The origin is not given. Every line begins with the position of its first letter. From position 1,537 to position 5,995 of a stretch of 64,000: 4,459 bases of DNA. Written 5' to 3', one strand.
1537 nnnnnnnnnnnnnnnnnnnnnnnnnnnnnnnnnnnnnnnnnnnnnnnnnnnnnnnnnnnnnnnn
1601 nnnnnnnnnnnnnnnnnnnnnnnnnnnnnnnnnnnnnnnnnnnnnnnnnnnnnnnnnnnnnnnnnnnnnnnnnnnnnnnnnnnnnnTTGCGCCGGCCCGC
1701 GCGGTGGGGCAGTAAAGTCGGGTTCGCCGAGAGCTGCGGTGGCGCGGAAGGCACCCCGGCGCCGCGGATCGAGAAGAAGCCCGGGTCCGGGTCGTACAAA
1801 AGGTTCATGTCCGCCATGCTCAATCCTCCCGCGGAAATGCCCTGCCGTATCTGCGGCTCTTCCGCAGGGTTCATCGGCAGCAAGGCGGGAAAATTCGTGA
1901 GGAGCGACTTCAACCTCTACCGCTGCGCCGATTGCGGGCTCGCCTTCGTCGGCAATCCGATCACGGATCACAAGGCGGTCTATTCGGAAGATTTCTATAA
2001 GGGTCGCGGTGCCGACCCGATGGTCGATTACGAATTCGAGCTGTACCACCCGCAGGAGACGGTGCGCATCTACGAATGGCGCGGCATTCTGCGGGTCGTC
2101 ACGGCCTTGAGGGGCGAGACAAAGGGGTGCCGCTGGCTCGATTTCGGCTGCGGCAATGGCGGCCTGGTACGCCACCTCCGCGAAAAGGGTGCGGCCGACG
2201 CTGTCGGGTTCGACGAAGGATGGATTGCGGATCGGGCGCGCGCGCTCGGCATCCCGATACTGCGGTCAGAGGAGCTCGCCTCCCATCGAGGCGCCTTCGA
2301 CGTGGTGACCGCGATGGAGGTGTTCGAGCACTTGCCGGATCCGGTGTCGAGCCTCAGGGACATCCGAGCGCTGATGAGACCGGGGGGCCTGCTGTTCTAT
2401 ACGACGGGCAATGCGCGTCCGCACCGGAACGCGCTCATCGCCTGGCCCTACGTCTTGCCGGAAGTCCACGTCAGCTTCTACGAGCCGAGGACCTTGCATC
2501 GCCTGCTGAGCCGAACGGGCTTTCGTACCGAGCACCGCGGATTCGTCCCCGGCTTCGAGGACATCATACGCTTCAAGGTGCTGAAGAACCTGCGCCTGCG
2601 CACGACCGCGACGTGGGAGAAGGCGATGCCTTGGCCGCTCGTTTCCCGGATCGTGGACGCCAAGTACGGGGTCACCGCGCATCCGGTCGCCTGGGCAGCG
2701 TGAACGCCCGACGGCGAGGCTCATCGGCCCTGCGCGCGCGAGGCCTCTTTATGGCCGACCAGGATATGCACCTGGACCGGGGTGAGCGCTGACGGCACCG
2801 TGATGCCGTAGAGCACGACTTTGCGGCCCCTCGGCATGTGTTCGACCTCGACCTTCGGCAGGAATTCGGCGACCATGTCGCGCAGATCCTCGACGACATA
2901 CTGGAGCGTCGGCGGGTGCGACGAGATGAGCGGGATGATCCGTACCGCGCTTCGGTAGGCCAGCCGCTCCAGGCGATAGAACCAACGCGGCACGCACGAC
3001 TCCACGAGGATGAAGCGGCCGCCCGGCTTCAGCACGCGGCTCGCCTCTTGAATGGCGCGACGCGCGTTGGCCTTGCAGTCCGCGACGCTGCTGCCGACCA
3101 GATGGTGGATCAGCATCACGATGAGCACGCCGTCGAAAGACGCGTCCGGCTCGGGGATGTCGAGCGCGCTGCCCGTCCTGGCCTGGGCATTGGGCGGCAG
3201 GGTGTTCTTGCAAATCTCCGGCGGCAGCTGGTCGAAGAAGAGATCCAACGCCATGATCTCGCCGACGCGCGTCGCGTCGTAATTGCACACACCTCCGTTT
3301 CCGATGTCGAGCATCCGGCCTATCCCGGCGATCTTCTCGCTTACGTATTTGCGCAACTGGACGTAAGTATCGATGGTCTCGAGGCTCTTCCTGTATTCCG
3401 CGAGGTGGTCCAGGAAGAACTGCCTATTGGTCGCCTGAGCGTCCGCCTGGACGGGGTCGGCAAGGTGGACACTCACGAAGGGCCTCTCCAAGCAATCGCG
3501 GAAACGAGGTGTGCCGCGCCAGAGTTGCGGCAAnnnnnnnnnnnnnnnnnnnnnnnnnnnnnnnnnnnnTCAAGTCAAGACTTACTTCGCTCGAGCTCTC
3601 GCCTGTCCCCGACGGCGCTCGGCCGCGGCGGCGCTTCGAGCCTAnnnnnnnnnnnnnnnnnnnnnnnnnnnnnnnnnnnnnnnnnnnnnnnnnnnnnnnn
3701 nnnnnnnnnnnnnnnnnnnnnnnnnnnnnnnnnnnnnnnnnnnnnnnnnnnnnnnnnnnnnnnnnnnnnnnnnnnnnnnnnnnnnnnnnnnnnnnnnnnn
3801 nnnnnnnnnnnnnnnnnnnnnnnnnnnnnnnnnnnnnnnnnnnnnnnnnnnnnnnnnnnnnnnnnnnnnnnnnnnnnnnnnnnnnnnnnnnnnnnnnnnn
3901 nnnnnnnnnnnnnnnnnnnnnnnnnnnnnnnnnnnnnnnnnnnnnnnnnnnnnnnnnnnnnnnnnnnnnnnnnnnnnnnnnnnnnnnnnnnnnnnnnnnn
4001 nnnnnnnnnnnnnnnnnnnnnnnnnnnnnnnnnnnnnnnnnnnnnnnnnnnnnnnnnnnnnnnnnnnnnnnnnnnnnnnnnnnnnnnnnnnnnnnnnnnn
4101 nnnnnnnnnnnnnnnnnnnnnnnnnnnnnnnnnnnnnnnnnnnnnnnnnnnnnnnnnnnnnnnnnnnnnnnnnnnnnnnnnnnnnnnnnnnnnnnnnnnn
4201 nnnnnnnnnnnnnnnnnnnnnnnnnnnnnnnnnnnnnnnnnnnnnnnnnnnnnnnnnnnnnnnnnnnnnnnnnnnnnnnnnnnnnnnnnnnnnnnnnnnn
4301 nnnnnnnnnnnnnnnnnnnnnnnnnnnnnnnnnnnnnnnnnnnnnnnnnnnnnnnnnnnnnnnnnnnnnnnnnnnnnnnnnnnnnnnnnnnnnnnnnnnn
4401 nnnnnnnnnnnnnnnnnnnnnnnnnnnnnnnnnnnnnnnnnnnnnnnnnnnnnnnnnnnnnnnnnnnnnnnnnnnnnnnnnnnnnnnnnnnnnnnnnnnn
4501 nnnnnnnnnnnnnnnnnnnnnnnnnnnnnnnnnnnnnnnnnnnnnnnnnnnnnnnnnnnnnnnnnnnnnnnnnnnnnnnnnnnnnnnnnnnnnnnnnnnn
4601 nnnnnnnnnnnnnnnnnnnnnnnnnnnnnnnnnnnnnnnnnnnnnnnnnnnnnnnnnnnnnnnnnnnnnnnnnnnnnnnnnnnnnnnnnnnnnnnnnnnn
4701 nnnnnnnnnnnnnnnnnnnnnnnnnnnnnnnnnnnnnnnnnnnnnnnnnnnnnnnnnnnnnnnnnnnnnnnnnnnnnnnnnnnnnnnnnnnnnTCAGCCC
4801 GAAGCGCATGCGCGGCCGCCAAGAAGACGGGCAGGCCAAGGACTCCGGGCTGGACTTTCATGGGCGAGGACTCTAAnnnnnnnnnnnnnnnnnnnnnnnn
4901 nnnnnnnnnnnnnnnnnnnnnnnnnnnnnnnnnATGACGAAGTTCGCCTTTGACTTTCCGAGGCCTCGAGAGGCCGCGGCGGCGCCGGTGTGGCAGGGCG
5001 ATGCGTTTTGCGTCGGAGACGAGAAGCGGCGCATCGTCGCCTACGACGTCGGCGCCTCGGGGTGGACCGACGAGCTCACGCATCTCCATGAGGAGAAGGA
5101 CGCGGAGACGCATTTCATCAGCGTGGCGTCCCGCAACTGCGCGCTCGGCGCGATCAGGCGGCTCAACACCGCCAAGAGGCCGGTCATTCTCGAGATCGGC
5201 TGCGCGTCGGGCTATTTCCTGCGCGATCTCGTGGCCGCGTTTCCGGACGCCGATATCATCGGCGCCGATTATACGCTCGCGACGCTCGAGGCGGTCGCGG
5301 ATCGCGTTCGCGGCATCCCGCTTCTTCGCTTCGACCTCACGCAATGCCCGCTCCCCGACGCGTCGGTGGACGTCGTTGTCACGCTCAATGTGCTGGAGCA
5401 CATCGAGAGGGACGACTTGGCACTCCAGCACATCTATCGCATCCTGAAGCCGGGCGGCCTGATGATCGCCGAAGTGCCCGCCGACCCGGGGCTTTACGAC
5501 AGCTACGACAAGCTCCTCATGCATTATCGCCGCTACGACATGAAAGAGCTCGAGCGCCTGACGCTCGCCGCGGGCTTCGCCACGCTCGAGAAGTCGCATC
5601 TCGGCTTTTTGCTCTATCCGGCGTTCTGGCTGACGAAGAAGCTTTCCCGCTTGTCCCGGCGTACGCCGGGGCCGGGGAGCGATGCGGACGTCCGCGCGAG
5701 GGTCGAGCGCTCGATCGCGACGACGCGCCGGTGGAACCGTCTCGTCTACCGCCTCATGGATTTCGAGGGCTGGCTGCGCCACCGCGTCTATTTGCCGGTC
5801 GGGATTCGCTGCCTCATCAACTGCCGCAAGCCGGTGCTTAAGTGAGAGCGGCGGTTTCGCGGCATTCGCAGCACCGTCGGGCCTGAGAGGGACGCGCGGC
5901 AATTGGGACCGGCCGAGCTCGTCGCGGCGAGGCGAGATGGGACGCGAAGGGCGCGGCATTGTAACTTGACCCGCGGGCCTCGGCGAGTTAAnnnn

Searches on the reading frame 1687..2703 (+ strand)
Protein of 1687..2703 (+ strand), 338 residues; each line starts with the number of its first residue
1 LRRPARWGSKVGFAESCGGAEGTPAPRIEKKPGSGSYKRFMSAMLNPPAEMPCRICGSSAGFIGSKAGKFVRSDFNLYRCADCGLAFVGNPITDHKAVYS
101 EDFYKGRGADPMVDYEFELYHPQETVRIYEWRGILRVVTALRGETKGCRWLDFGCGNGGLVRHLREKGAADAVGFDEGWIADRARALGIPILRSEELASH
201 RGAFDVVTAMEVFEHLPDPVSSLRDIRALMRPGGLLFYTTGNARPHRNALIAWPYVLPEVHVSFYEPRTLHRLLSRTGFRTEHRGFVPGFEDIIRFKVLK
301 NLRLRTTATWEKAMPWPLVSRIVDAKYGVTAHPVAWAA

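Call 23: search_protein_families(library=pfam, proteins=[window:1687-2703:+], max_evalue=0.01)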
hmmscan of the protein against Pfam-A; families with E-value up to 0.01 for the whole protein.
window:1687-2703:+ (338 aa): 8 families
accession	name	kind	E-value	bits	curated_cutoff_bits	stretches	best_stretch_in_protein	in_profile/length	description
PF13489.12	Methyltransf_23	-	1.7e-27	96.6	27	1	144-283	20-163/164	Methyltransferase domain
PF08242.18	Methyltransf_12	-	1.3e-11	45.5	30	1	151-236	1-98/98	Methyltransferase domain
PF08241.18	Methyltransf_11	-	4.9e-11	43.6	21.2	1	151-237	1-94/95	Methyltransferase domain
PF13847.12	Methyltransf_31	-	5.1e-09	36.4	27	1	197-242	66-113/145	Methyltransferase domain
PF13649.12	Methyltransf_25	-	2.2e-08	35.1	27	1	151-234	2-97/97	Methyltransferase domain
PF08003.17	Methyltransf_9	-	0.00042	19.8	23.8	1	144-240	113-219/315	Protein of unknown function (DUF1698)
PF07021.18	MetW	-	0.0075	16.4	21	0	146-176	13-43/193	Methionine biosynthesis protein MetW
PF05219.18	DREV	-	0.0084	15.7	26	0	145-234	93-182/265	DREV methyltransferase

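Call 86: find_encoding_contigs(protein=window:1687-2703:+, flank=10000, max_places=1)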
Protein window:1687-2703:+ (338 aa): no gene with exactly this product is on record in the collection.

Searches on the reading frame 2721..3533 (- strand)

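Call 23: search_protein_families(library=pfam, proteins=[window:2721-3533:-], max_evalue=0.01)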
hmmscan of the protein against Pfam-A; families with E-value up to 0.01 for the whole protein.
window:2721-3533:- (270 aa): 5 families
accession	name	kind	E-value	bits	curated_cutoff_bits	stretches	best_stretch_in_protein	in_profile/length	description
PF08241.18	Methyltransf_11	-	5e-13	49.9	21.2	1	77-176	3-95/95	Methyltransferase domain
PF13649.12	Methyltransf_25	-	7.2e-08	33.5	27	1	78-172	7-97/97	Methyltransferase domain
PF13847.12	Methyltransf_31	-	9.5e-05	22.6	27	1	110-181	50-114/145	Methyltransferase domain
PF08242.18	Methyltransf_12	-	0.00011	23.3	30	1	118-174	50-98/98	Methyltransferase domain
PF01209.24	Ubie_methyltran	-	0.0026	17.6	20.1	1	120-195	104-168/233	ubiE/COQ5 methyltransferase family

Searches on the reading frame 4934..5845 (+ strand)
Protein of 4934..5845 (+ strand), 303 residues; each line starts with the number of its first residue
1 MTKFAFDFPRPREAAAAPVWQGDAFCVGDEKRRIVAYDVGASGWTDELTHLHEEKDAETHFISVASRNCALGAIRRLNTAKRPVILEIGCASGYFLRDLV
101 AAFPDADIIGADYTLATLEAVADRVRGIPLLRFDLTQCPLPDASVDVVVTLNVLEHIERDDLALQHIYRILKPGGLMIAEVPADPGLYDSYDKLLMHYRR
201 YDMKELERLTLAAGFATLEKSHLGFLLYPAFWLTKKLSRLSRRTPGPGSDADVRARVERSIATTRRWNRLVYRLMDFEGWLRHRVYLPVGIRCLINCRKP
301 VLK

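Call 23: search_protein_families(library=pfam, proteins=[window:4934-5845:+], max_evalue=0.01)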
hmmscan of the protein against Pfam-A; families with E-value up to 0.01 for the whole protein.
window:4934-5845:+ (303 aa): 10 families
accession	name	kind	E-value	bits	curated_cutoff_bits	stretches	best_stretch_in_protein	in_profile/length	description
PF08241.18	Methyltransf_11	-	2.7e-18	66.8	21.2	1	86-178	1-94/95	Methyltransferase domain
PF13649.12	Methyltransf_25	-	1.5e-16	61.3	27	1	85-175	1-97/97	Methyltransferase domain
PF08242.18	Methyltransf_12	-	1.5e-16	61.3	30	1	86-176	1-97/98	Methyltransferase domain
PF13489.12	Methyltransf_23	-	2.8e-14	53.6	27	1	79-218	20-162/164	Methyltransferase domain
PF13847.12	Methyltransf_31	-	9e-11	42.1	27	1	84-183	6-113/145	Methyltransferase domain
PF02390.23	Methyltransf_4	-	7.3e-05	22.7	24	1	81-126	1-46/173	Putative methyltransferase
PF05148.21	Methyltransf_8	-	0.00015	22.2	27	1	132-181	110-159/219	Hypothetical methyltransferase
PF08003.17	Methyltransf_9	-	0.0023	17.4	23.8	1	79-181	113-219/315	Protein of unknown function (DUF1698)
PF01209.24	Ubie_methyltran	-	0.0026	17.6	20.1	0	84-178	50-150/233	ubiE/COQ5 methyltransferase family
PF02353.26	CMAS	-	0.006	16.4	27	1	75-179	56-164/273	Mycolic acid cyclopropane synthetase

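Call 88: find_encoding_contigs(protein=window:4934-5845:+, flank=10000, max_places=1)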
Protein window:4934-5845:+ (303 aa): 1 contig read that carries it; 1 place shown.
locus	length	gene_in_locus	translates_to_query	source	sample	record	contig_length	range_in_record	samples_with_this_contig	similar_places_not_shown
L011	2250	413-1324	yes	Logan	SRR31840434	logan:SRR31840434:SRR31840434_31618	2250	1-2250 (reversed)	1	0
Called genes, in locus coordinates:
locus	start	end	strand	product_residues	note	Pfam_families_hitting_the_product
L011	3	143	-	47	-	?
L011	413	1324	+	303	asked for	PF13489:Methyltransf_23, PF08241:Methyltransf_11, PF08242:Methyltransf_12, PF13649:Methyltransf_25, PF13847:Methyltransf_31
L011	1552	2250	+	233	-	?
